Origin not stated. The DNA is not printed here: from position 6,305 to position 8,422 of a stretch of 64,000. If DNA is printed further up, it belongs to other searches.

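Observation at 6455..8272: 18-heme cytochrome that starts as a NapC/NirT/NrfH quinol dehydrogenase and continues into a 14-heme extension, abutting a bc-complex cytochrome gene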

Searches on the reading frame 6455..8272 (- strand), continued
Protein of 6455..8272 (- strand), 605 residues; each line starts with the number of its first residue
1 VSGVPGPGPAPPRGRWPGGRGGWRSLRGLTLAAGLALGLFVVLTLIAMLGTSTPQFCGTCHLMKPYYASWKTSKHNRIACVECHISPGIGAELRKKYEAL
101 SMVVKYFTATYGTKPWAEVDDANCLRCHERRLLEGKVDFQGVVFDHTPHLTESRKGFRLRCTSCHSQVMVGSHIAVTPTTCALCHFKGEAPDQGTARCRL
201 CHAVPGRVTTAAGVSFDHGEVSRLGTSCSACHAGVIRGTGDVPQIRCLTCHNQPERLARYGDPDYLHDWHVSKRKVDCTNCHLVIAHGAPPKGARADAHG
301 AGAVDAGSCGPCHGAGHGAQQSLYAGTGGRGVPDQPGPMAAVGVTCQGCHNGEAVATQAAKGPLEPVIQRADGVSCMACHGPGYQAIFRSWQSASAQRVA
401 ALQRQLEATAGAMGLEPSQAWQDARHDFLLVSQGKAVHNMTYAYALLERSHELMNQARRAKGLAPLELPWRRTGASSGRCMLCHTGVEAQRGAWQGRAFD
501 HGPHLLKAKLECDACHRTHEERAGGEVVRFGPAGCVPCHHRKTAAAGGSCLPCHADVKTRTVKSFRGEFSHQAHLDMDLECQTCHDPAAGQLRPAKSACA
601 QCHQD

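Call 84: find_homologous_proteins(query=A3, max_evalue=1e-20)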
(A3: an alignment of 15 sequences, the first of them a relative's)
Query A3 (15 sequences) (455 aa, profile of the alignment): 1478 proteins with E <= 1e-20 among 8000 candidates; the best 120 are listed.
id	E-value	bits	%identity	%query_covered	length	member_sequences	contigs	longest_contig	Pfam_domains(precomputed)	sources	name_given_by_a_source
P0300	4.0e-187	641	42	93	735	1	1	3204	PF14537.12,PF03264.20,PF02085.22,PF14522.12,PF22113.2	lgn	-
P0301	9.5e-187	639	38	96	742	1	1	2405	PF14537.12,PF03264.20,PF02085.22,PF02335.21,PF14522.12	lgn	-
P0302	3.1e-186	638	41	93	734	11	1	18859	PF14537.12,PF03264.20,PF02085.22,PF14522.12,PF22113.2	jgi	-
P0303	6.0e-186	637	41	90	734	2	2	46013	PF14537.12,PF03264.20,PF02085.22,PF14522.12,PF22113.2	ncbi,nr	ncbi:MAG TPA: cytochrome c3 family protein [Candidatus Methylomirabilis sp.]|nr:cytochrome c3 family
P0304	1.4e-185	635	39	97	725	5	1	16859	PF14537.12,PF03264.20,PF02085.22,PF14522.12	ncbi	-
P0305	1.8e-184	632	42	93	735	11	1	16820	PF14537.12,PF03264.20,PF02085.22,PF14522.12,PF22113.2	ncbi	ncbi:MAG: cytochrome c3 family protein [Candidatus Methylomirabilales bacterium]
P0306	1.4e-183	629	42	94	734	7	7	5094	PF14537.12,PF03264.20,PF02085.22,PF14522.12,PF22113.2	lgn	-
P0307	1.6e-183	629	43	96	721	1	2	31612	PF14537.12,PF03264.20,PF02085.22,PF14522.12,PF22113.2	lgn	-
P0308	2.9e-183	628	43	93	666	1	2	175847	PF14537.12,PF03264.20,PF02085.22,PF14522.12,PF22113.2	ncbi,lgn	-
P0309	5.2e-183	627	42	91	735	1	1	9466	PF14537.12,PF03264.20,PF02085.22,PF14522.12,PF22113.2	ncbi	-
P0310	1.9e-182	625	41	98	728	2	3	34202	PF14537.12,PF03264.20,PF02085.22,PF14522.12,PF22113.2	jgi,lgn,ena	jgi:nitrate/TMAO reductase-like tetraheme cytochrome c subunit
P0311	2.7e-182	625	42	94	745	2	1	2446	PF14537.12,PF03264.20,PF02085.22,PF14522.12,PF22113.2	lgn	-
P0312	5.4e-182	624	40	95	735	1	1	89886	PF14537.12,PF03264.20,PF02085.22,PF14522.12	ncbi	-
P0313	6.9e-182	623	39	94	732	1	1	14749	PF14537.12,PF03264.20,PF02085.22,PF14522.12,PF22113.2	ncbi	-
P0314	1.5e-181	622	40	95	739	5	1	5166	PF14537.12,PF03264.20,PF02085.22,PF14522.12,PF22113.2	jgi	jgi:hypothetical protein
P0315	4.2e-181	621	39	95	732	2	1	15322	PF14537.12,PF03264.20,PF14522.12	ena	-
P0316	7.6e-181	620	39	94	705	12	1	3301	PF14537.12,PF03264.20,PF02085.22,PF14522.12,PF22113.2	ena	-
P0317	8.3e-181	620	41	95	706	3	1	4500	PF14537.12,PF03264.20,PF02085.22,PF14522.12,PF22113.2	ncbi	-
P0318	1.3e-180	619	42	93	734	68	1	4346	PF14537.12,PF03264.20,PF02085.22,PF14522.12,PF22113.2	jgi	-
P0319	2.0e-180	618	41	94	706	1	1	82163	PF14537.12,PF03264.20,PF02085.22,PF14522.12,PF22113.2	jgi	-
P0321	5.1e-180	617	42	91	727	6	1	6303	PF14537.12,PF03264.20,PF02085.22,PF14522.12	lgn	-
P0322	6.4e-180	617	40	94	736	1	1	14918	PF14537.12,PF03264.20,PF14522.12,PF22113.2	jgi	jgi:nitrate/TMAO reductase-like tetraheme cytochrome c subunit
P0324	8.6e-179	613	41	95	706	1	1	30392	PF14537.12,PF03264.20,PF02085.22,PF14522.12,PF22113.2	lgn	-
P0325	1.2e-178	613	39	96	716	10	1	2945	PF14537.12,PF03264.20,PF02085.22,PF14522.12,PF22113.2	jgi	jgi:hypothetical protein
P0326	2.5e-178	612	39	99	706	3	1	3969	PF14537.12,PF03264.20,PF02085.22,PF14522.12,PF22113.2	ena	-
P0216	9.2e-178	610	37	97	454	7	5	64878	PF14537.12,PF03264.20,PF02085.22,PF14522.12,PF22113.2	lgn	-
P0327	1.3e-177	609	40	97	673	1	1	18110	PF14537.12,PF03264.20,PF02085.22,PF14522.12,PF22113.2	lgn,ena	-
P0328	5.6e-177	607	43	95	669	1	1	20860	PF14537.12,PF03264.20,PF02085.22,PF14522.12,PF22113.2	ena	-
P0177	8.6e-177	607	39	98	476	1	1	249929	PF14537.12,PF03264.20,PF02085.22,PF14522.12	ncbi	-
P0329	1.4e-176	606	40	94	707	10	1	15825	PF14537.12,PF03264.20,PF02085.22,PF14522.12,PF22113.2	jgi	jgi:hypothetical protein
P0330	1.8e-176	605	40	94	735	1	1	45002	PF14537.12,PF03264.20,PF02085.22,PF14522.12,PF22113.2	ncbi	-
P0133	2.5e-176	605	41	97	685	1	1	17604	PF14537.12,PF03264.20,PF02085.22,PF14522.12,PF22113.2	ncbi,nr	ncbi:MAG: cytochrome c3 family protein [Candidatus Eisenbacteria bacterium]|nr:cytochrome c3 family 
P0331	1.2e-175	603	38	95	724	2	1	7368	PF14537.12,PF03264.20,PF02085.22,PF14522.12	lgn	-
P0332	2.0e-175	602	40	93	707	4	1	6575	PF14537.12,PF03264.20,PF02085.22,PF14522.12,PF22113.2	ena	-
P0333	2.6e-175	602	39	94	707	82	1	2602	PF14537.12,PF03264.20,PF02085.22,PF14522.12,PF22113.2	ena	-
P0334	6.2e-175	600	36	97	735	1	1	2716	PF14537.12,PF03264.20,PF02085.22,PF14522.12,PF22113.2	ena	-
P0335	6.4e-175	600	38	91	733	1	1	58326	PF14537.12,PF03264.20,PF02085.22,PF14522.12,PF22113.2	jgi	jgi:nitrate/TMAO reductase-like tetraheme cytochrome c subunit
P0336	7.1e-175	600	40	94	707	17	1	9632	PF14537.12,PF03264.20,PF02085.22,PF14522.12,PF22113.2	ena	-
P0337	8.8e-175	600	42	92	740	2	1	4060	PF14537.12,PF03264.20,PF02085.22,PF14522.12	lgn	-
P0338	1.4e-174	599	40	90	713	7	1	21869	PF14537.12,PF03264.20,PF02085.22,PF14522.12,PF22113.2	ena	-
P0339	3.0e-174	598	38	90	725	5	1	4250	PF14537.12,PF03264.20,PF02085.22,PF14522.12,PF22113.2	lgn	-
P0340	2.0e-173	595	37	95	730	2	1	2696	PF14537.12,PF03264.20,PF02085.22,PF14522.12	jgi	jgi:nitrate/TMAO reductase-like tetraheme cytochrome c subunit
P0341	2.0e-173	595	36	95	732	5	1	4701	PF14537.12,PF03264.20,PF02085.22,PF14522.12,PF22113.2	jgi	-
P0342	2.3e-173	595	40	94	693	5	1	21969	PF14537.12,PF03264.20,PF02085.22,PF14522.12,PF22113.2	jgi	-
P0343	2.7e-173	595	39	98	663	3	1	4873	PF14537.12,PF03264.20,PF02085.22,PF14522.12,PF22113.2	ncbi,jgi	-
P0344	3.7e-173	595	40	89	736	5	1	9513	PF14537.12,PF03264.20,PF02085.22,PF14522.12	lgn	-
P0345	4.4e-173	594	36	93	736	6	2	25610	PF14537.12,PF03264.20,PF02085.22,PF14522.12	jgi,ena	-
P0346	5.7e-173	594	35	96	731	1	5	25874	PF14537.12,PF03264.20,PF02085.22,PF14522.12,PF22113.2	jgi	jgi:nitrate/TMAO reductase-like tetraheme cytochrome c subunit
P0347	7.3e-173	594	39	99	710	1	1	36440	PF14537.12,PF03264.20,PF02085.22,PF14522.12,PF22113.2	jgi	-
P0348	1.1e-172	593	45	95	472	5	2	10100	PF14537.12,PF03264.20,PF02085.22,PF14522.12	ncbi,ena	-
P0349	1.3e-172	593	37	96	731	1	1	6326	PF14537.12,PF03264.20,PF02085.22,PF14522.12,PF22113.2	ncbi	-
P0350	1.9e-172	592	38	98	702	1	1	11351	PF14537.12,PF03264.20,PF02085.22,PF14522.12,PF22113.2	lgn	-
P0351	2.0e-172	592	39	96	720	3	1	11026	PF14537.12,PF03264.20,PF02085.22,PF14522.12,PF22113.2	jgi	jgi:nitrate/TMAO reductase-like tetraheme cytochrome c subunit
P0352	4.0e-172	591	37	93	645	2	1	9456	PF14537.12,PF03264.20,PF02085.22,PF14522.12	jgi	-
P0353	4.7e-172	591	37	100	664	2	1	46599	PF14537.12,PF03264.20,PF02085.22,PF14522.12,PF22113.2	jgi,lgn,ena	-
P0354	5.4e-172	591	36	95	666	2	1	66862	PF14537.12,PF03264.20,PF02085.22,PF14522.12,PF22113.2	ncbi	-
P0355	8.4e-172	590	37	95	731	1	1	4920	PF14537.12,PF03264.20,PF02085.22,PF14522.12,PF22113.2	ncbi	-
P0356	8.9e-172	590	36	99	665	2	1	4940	PF14537.12,PF03264.20,PF02085.22,PF14522.12,PF22113.2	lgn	-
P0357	9.2e-172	590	36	96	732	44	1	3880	PF14537.12,PF03264.20,PF02085.22,PF14522.12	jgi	jgi:nitrate/TMAO reductase-like tetraheme cytochrome c subunit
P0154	1.0e-171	590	43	91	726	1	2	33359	PF14537.12,PF03264.20,PF02085.22,PF14522.12,PF22113.2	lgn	-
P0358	2.6e-171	588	40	98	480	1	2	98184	PF14537.12,PF03264.20,PF02085.22,PF14522.12,PF22113.2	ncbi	-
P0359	3.4e-171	588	36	95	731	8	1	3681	PF14537.12,PF03264.20,PF02085.22,PF14522.12,PF22113.2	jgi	jgi:hypothetical protein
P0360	3.9e-171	588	37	96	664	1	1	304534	PF14537.12,PF03264.20,PF02085.22,PF14522.12,PF22113.2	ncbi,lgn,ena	-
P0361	4.2e-171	588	40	91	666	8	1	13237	PF14537.12,PF03264.20,PF02085.22,PF14522.12,PF22113.2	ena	-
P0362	4.4e-171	588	40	89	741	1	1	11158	PF14537.12,PF03264.20,PF02085.22,PF14522.12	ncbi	-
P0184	4.5e-171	588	39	94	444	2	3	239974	PF14537.12,PF03264.20,PF02085.22,PF14522.12,PF22113.2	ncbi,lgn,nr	ncbi:MAG: NapC/NirT family cytochrome c [Candidatus Tectomicrobia bacterium]|nr:NapC/NirT family cyt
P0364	6.4e-171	587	36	94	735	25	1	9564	PF14537.12,PF03264.20,PF02085.22,PF14522.12,PF22113.2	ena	-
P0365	1.0e-170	586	39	96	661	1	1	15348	PF14537.12,PF03264.20,PF02085.22,PF14522.12,PF22113.2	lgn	-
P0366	1.6e-170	586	39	96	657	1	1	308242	PF14537.12,PF03264.20,PF02085.22,PF14522.12,PF22113.2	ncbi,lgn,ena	-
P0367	1.7e-170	586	37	97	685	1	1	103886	PF14537.12,PF03264.20,PF02085.22,PF14522.12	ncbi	-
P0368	1.8e-170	586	36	98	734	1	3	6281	PF14537.12,PF03264.20,PF02085.22,PF14522.12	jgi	jgi:nitrate/TMAO reductase-like tetraheme cytochrome c subunit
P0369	2.2e-170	585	40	90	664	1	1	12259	PF14537.12,PF03264.20,PF02085.22,PF14522.12,PF22113.2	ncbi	ncbi:cytochrome c3 family protein [Gemmatimonadota bacterium]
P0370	2.3e-170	585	37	92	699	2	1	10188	PF14537.12,PF03264.20,PF02085.22,PF14522.12,PF22113.2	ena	-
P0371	6.3e-170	584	40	95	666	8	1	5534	PF14537.12,PF03264.20,PF02085.22,PF14522.12,PF22113.2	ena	-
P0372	2.1e-169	582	38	94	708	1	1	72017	PF14537.12,PF03264.20,PF02085.22,PF14522.12,PF22113.2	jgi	jgi:nitrate/TMAO reductase-like tetraheme cytochrome c subunit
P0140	3.2e-169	582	38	98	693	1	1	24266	PF14537.12,PF03264.20,PF02085.22,PF14522.12,PF22113.2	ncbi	-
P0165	3.8e-169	581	100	100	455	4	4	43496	PF14537.12,PF03264.20,PF02085.22,PF14522.12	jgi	jgi:nitrate/TMAO reductase-like tetraheme cytochrome c subunit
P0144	5.1e-169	581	39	95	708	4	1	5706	PF14537.12,PF03264.20,PF02085.22,PF14522.12,PF22113.2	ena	-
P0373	5.7e-169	581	40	95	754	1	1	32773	PF14537.12,PF03264.20,PF02085.22,PF14522.12,PF22113.2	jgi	jgi:nitrate/TMAO reductase-like tetraheme cytochrome c subunit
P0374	6.3e-169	581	40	97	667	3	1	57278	PF14537.12,PF03264.20,PF02085.22,PF14522.12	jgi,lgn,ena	-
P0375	8.8e-169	580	39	95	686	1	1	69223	PF14537.12,PF03264.20,PF02085.22,PF14522.12,PF22113.2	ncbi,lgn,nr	ncbi:MAG: cytochrome c3 family protein [Candidatus Aminicenantes bacterium]|nr:cytochrome c3 family 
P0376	1.1e-168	580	38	95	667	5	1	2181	PF14537.12,PF03264.20,PF02085.22,PF14522.12,PF22113.2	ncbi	-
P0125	1.2e-168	580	38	97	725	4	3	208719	PF14537.12,PF03264.20,PF02085.22,PF14522.12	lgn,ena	-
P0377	1.3e-168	580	39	94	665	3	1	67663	PF14537.12,PF13435.12,PF03264.20,PF02085.22,PF14522.12,PF22113.2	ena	-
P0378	1.9e-168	579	44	94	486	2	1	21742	PF14537.12,PF03264.20,PF02085.22,PF14522.12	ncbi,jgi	-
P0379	2.1e-168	579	39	93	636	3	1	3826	PF14537.12,PF03264.20,PF02085.22,PF14522.12,PF22113.2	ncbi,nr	ncbi:MAG: NapC/NirT family cytochrome c, partial [Candidatus Aminicenantes bacterium]|nr:NapC/NirT f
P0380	2.5e-168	579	38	98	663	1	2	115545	PF14537.12,PF03264.20,PF02085.22,PF14522.12,PF22113.2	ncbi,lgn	-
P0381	2.5e-168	579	37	98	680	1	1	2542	PF14537.12,PF03264.20,PF02085.22,PF14522.12,PF22113.2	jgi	-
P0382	2.8e-168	578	37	92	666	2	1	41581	PF14537.12,PF03264.20,PF02085.22,PF14522.12,PF22113.2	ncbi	-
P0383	4.4e-168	578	37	96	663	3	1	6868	PF14537.12,PF03264.20,PF02085.22,PF14522.12,PF22113.2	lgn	-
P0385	5.5e-168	577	43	94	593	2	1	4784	PF14537.12,PF03264.20,PF02085.22,PF00072.31,PF14522.12,PF22113.2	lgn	-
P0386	5.6e-168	577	42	92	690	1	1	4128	PF14537.12,PF03264.20,PF02085.22,PF14522.12,PF22113.2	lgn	-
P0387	5.9e-168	577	41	94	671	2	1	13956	PF14537.12,PF03264.20,PF02085.22,PF14522.12,PF22113.2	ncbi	-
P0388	7.4e-168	577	39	92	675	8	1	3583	PF14537.12,PF03264.20,PF02085.22,PF14522.12,PF22113.2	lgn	-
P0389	1.1e-167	577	43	91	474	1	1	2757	PF14537.12,PF03264.20,PF02085.22,PF14522.12,PF22113.2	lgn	-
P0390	1.1e-167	576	37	95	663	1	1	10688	PF14537.12,PF03264.20,PF02085.22,PF14522.12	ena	-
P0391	1.2e-167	576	41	100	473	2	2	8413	PF14537.12,PF03264.20,PF02085.22,PF14522.12,PF22113.2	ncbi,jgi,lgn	-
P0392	1.7e-167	576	36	95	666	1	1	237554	PF14537.12,PF03264.20,PF02085.22,PF14522.12,PF22113.2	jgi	jgi:nitrate/TMAO reductase-like tetraheme cytochrome c subunit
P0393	3.0e-167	575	41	97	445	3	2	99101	PF14537.12,PF03264.20,PF02085.22,PF14522.12,PF22113.2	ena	-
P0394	3.2e-167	575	37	93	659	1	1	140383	PF14537.12,PF03264.20,PF02085.22,PF14522.12,PF22113.2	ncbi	-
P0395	4.6e-167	574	43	95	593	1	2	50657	PF14537.12,PF03264.20,PF02085.22,PF00072.31,PF14522.12,PF22113.2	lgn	-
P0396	4.9e-167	574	43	96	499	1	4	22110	PF14537.12,PF03264.20,PF02085.22,PF14522.12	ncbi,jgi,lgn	jgi:nitrate/TMAO reductase-like tetraheme cytochrome c subunit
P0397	6.4e-167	574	42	95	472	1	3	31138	PF14537.12,PF03264.20,PF02085.22,PF14522.12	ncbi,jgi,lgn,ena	ncbi:MAG TPA: NapC/NirT family cytochrome c [bacterium]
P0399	8.0e-167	574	38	98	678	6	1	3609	PF14537.12,PF03264.20,PF02085.22,PF14522.12,PF22113.2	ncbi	ncbi:MAG: NapC/NirT family cytochrome c [Acidobacteriota bacterium]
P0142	9.4e-167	573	44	96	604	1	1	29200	PF14537.12,PF03264.20,PF00072.31,PF14522.12,PF22113.2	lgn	-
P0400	1.2e-166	573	38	91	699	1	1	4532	PF14537.12,PF03264.20,PF02085.22,PF14522.12,PF22113.2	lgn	-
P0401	1.2e-166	573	46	91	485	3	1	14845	PF14537.12,PF03264.20,PF02085.22,PF14522.12,PF22113.2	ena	-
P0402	1.5e-166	573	39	96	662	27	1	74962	PF14537.12,PF03264.20,PF02085.22,PF14522.12,PF22113.2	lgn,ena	-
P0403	1.8e-166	572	42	95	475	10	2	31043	PF14537.12,PF03264.20,PF02085.22,PF14522.12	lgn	-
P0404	1.8e-166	572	43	94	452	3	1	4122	PF14537.12,PF03264.20,PF02085.22,PF14522.12,PF22113.2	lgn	-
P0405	2.1e-166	572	37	95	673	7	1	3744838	PF14537.12,PF03264.20,PF02085.22,PF14522.12,PF22113.2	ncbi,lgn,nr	ncbi:MAG: cytochrome c3 family protein [Candidatus Zixiibacteriota bacterium]|nr:MAG: cytochrome c3 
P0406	2.3e-166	572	37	98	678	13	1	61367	PF14537.12,PF03264.20,PF02085.22,PF14522.12,PF22113.2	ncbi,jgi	-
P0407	2.3e-166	572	44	96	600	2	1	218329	PF14537.12,PF03264.20,PF02085.22,PF00072.31,PF14522.12,PF22113.2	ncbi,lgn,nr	ncbi:MAG: response regulator [Candidatus Schekmanbacteria bacterium]|nr:response regulator [Candidat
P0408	2.4e-166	572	36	93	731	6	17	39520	PF14537.12,PF03264.20,PF02085.22,PF14522.12,PF22113.2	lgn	-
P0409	2.9e-166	572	42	93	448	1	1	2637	PF14537.12,PF03264.20,PF02085.22,PF14522.12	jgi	jgi:nitrate/TMAO reductase-like tetraheme cytochrome c subunit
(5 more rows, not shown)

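Call 85: find_encoding_contigs(protein=P0303, flank=6000, max_places=1)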
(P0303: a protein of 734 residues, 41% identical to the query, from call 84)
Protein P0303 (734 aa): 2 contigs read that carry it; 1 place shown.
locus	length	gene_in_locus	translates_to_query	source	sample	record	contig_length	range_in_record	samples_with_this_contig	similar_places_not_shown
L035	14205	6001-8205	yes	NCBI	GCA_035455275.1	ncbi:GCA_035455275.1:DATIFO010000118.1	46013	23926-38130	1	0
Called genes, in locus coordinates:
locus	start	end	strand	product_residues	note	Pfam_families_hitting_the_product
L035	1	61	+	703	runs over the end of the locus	PF02085:Cytochrom_CIII (faint), PF14522:Cytochrome_C7 (faint), PF14537:Cytochrom_c3_2 (faint), PF00684:DnaJ_CXXCXGXG (faint), PF09699:Paired_CXXCH_1 (faint), PF22678:Cytochrom_c_NrfB-like (faint), PF01292:Ni_hydr_CYTB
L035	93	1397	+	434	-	PF02085:Cytochrom_CIII (faint), PF09699:Paired_CXXCH_1 (faint), PF14522:Cytochrome_C7 (faint), PF14537:Cytochrom_c3_2 (weak)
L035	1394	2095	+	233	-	PF01292:Ni_hydr_CYTB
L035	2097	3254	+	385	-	PF09699:Paired_CXXCH_1 (faint), PF14522:Cytochrome_C7 (faint), PF14537:Cytochrom_c3_2 (faint), PF22113:Mtrc-MtrF_II-IV_dom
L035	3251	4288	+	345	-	PF01292:Ni_hydr_CYTB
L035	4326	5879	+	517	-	PF14522:Cytochrome_C7 (faint), PF14537:Cytochrom_c3_2 (faint), PF22113:Mtrc-MtrF_II-IV_dom (faint), PF02085:Cytochrom_CIII (weak)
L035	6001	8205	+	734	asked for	PF03264:Cytochrom_NNT (weak), PF14522:Cytochrome_C7 (faint), PF14537:Cytochrom_c3_2 (faint), PF02085:Cytochrom_CIII (weak), PF22113:Mtrc-MtrF_II-IV_dom (weak)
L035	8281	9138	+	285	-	PF10418:DHODB_Fe-S_bind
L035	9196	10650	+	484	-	PF14691:Fer4_20, PF01266:DAO (faint), PF07992:Pyr_redox_2, PF13450:NAD_binding_8 (weak), PF13738:Pyr_redox_3 (faint), PF00070:Pyr_redox (weak)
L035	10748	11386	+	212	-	PF02915:Rubrerythrin (weak)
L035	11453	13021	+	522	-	PF00672:HAMP, PF00512:HisKA, PF02518:HATPase_c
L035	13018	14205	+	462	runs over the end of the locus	PF00072:Response_reg, PF00158:Sigma54_activat, PF14532:Sigma54_activ_2, PF00004:AAA (faint), PF07728:AAA_5, PF25601:AAA_lid_14, PF02954:HTH_8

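Call 86: find_encoding_contigs(protein=P0405, flank=6000, max_places=1)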
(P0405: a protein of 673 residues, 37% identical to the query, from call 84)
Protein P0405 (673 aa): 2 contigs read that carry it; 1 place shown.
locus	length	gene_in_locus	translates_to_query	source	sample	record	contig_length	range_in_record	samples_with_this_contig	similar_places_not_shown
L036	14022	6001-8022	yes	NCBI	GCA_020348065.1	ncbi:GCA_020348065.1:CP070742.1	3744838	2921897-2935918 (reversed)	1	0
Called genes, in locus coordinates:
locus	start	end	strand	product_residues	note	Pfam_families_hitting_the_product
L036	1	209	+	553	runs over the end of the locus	PF21760:SecD_1st, PF22599:SecDF_P1_head, PF02355:SecD_SecF_C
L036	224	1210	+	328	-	PF02355:SecD_SecF_C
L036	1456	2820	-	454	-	PF13229:Beta_helix (weak), PF18962:Por_Secre_tail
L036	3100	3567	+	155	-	PF25471:TM_PetC (weak), PF00355:Rieske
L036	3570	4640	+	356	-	PF00033:Cytochrome_B, PF13631:Cytochrom_B_N_2, PF00032:Cytochrom_B_C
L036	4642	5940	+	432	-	PF13435:Cytochrome_C554 (faint), PF14522:Cytochrome_C7 (faint), PF22113:Mtrc-MtrF_II-IV_dom (faint), PF09699:Paired_CXXCH_1 (faint), PF14537:Cytochrom_c3_2 (weak)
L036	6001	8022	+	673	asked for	PF03264:Cytochrom_NNT, PF14522:Cytochrome_C7 (faint), PF14537:Cytochrom_c3_2 (faint), PF22113:Mtrc-MtrF_II-IV_dom (faint), PF02085:Cytochrom_CIII (weak)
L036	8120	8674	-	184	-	PF12867:DinB_2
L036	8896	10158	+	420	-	-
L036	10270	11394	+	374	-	PF05222:AlaDh_PNT_N, PF01262:AlaDh_PNT_C, PF02826:2-Hacid_dh_C (weak)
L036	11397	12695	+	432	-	PF02550:AcetylCoA_hydro, PF13336:AcetylCoA_hyd_C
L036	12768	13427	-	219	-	PF12710:HAD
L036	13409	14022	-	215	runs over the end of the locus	PF01066:CDP-OH_P_transf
